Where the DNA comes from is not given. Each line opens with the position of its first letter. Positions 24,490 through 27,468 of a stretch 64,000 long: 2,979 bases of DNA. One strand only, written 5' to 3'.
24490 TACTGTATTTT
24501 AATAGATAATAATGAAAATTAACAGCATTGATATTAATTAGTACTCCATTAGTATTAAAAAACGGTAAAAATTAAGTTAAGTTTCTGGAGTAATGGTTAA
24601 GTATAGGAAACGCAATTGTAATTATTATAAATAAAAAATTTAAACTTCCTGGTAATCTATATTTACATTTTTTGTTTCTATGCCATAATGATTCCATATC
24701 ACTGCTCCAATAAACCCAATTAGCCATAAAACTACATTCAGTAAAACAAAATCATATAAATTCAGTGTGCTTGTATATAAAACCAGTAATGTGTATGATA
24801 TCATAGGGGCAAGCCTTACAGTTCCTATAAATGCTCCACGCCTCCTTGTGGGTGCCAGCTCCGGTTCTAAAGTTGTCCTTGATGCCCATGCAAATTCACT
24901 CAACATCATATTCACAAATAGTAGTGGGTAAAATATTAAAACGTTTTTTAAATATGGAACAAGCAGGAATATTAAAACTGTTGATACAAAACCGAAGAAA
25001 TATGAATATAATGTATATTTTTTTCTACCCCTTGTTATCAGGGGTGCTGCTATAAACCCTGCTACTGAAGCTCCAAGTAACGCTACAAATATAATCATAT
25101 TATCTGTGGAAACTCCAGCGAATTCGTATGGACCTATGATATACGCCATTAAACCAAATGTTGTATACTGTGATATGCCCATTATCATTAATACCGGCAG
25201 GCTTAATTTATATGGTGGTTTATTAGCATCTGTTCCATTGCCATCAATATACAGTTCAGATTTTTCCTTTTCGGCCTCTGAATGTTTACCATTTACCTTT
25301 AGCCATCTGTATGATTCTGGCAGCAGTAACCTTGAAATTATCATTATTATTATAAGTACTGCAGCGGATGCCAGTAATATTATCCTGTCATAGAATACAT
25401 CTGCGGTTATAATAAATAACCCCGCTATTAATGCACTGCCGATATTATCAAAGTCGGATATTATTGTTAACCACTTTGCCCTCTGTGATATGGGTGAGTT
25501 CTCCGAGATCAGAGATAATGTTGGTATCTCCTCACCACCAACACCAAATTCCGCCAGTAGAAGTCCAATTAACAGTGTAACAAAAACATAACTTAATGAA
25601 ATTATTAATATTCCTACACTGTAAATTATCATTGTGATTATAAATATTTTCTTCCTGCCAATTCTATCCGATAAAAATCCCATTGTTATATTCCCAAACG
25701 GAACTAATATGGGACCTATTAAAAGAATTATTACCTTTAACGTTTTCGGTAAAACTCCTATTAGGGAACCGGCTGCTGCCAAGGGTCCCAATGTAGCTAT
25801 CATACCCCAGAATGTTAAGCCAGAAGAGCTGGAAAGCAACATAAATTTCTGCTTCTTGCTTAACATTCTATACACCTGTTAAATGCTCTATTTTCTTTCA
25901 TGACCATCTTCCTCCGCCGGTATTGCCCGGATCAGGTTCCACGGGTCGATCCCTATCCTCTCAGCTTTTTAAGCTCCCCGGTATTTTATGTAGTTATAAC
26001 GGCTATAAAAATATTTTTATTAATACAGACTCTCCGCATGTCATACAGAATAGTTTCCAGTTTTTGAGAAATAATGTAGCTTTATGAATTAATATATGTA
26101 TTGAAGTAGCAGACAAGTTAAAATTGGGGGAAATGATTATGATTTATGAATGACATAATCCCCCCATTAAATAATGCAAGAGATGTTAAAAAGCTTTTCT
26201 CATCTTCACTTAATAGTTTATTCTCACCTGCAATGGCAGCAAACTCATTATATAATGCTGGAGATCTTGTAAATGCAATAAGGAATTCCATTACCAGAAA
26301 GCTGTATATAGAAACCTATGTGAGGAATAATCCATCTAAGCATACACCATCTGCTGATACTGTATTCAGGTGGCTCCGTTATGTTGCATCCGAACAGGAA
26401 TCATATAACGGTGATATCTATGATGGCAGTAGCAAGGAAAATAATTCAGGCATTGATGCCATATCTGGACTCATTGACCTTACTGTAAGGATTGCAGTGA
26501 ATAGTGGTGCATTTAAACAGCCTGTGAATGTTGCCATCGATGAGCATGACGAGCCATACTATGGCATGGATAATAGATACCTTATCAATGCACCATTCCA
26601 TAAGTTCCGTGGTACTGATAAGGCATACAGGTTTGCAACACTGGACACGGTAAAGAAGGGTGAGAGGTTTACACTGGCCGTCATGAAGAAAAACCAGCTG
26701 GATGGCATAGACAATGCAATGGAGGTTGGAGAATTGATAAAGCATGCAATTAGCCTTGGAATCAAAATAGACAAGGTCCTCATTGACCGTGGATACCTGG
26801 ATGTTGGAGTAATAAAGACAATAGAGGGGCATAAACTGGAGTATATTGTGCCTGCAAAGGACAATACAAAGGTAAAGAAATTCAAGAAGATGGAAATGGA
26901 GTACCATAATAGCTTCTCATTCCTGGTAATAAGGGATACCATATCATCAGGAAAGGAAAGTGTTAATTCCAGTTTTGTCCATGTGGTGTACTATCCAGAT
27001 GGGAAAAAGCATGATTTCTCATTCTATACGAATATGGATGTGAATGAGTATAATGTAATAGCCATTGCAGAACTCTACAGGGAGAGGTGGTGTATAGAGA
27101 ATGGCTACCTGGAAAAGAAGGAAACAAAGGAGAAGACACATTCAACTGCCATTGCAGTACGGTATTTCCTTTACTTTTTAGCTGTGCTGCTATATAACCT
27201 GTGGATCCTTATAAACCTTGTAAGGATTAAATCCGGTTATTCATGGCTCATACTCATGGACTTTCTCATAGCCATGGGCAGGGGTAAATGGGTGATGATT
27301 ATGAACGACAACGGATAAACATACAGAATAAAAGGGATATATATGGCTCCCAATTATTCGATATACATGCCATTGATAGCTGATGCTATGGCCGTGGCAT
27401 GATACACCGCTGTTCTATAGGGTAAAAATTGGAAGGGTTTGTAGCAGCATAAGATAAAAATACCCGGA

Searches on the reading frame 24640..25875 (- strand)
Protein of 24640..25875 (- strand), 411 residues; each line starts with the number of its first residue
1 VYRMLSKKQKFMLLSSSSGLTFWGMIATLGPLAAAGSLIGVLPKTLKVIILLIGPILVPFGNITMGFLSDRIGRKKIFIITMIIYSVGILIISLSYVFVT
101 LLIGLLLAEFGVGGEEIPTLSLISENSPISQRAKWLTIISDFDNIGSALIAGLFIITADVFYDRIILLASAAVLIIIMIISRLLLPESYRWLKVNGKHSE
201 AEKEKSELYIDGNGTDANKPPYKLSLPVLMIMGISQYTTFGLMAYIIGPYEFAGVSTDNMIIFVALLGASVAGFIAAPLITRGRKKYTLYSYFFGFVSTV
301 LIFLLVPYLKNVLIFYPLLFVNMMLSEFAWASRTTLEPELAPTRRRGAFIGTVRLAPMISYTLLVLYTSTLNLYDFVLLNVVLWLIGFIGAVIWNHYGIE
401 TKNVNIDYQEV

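Call 4: search_protein_families(library=pfam, proteins=[window:24640-25875:-], max_evalue=0.01)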
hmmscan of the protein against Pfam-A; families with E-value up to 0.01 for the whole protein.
window:24640-25875:- (411 aa): 2 families
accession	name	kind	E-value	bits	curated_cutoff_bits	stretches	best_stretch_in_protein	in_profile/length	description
PF07690.21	MFS_1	-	3.1e-26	92.6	33.4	1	50-356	37-338/347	Major Facilitator Superfamily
PF00083.30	Sugar_tr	-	2e-19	70.2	22.3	1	51-207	52-213/452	Sugar (and other) transporter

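Call 5: search_protein_families(library=padloc, proteins=[window:24640-25875:-], max_evalue=0.01)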
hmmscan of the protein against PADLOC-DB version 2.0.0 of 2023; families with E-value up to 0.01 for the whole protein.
window:24640-25875:- (411 aa): 0 families

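Call 51: search_protein_families(library=ncbifam, proteins=[window:24640-25875:-], max_evalue=0.001)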
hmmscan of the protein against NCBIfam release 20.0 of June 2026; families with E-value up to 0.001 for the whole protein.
window:24640-25875:- (411 aa): 21 families
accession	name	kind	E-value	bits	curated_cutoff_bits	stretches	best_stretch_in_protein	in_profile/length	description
TIGR00898.1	2A0119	subfamily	3.1e-17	62.6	550.75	1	61-203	142-280/506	cation transport protein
TIGR00895.1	2A0115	subfamily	4.7e-17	62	418.55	1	59-203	66-209/398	aromatic acid/H+ symport family MFS transporter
TIGR00883.1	2A0106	subfamily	2.3e-14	53.3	443.45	1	56-351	46-357/400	metabolite/H+ symporter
TIGR00879.1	SP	subfamily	1.1e-13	50.6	237.8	1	59-204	113-263/510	sugar porter family MFS transporter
NF003024.0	PRK03893.1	subfamily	3e-12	46.1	604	1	60-203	71-213/497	sialate:H+ symport family MFS transporter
TIGR00891.1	2A0112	subfamily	4.4e-12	45.8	552.9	1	56-351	56-367/405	sialate:H+ symport family MFS transporter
NF053517.1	HbztTptrPcaK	equivalog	2.3e-10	40.1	770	1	59-200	68-209/437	4-hydroxybenzoate transporter PcaK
NF008586.0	PRK11551.1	equivalog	4.2e-10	39.2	410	1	61-213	66-218/406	3-(3-hydroxy-phenyl)propionate transporter MhpT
NF052357.1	GlucTporGlcPStph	equivalog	4.7e-10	38.9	750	1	46-203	46-198/445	glucose transporter GlcP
TIGR00881.1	2A0104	subfamily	1.5e-09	37.4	407.75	1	59-188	44-174/379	phosphoglycerate transporter protein PgtP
NF012174.0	tet_MFS_A_B_C_D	equivalog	3.7e-07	29.3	475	1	64-209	59-202/382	Tet(A)/Tet(B)/Tet(C) family tetracycline efflux MFS transporter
TIGR01299.1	synapt_SV2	subfamily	9.1e-07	27.1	637.3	1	60-201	217-370/742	synaptic vesicle protein SV2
NF008963.0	PRK12307.1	equivalog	1.9e-06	27.3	637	1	56-303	64-314/426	MFS transporter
TIGR00880.1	2_A_01_02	superfamily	2e-06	28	131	1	58-187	11-140/141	multidrug resistance protein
NF053813.1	MFS_TcaB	equivalog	1.1e-05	24.4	475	1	58-189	54-185/396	putative multidrug effflux MFS transporter TcaB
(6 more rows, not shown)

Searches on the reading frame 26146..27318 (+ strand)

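Call 4: search_protein_families(library=pfam, proteins=[window:26146-27318:+], max_evalue=0.01)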
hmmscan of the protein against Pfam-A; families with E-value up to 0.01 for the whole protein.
window:26146-27318:+ (390 aa): 1 family
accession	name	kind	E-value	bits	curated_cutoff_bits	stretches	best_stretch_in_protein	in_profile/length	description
PF01609.27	DDE_Tnp_1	-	1.9e-10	41.3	23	1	201-322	75-168/200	Transposase DDE domain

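Call 5: search_protein_families(library=padloc, proteins=[window:26146-27318:+], max_evalue=0.01)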
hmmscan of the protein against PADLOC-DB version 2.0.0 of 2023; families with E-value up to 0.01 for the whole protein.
window:26146-27318:+ (390 aa): 0 families

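Call 51: search_protein_families(library=ncbifam, proteins=[window:26146-27318:+], max_evalue=0.001)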
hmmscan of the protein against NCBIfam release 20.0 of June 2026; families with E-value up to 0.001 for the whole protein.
window:26146-27318:+ (390 aa): 4 families
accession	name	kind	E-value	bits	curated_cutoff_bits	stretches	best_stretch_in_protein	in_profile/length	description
NF033541.0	transpos_ISH3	equivalog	2.4e-40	138.5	225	1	124-356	65-297/298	ISH3 family transposase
NF033592.1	transpos_IS4_1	equivalog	6.3e-14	51.8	115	1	211-329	180-302/332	IS4 family transposase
NF049921.1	transpos_IS701_2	equivalog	1.4e-06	28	250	1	193-327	130-259/318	IS701 family transposase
NF049925.1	transpos_IS4_4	equivalog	3.3e-06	26.1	250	1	191-325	193-336/449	IS4 family transposase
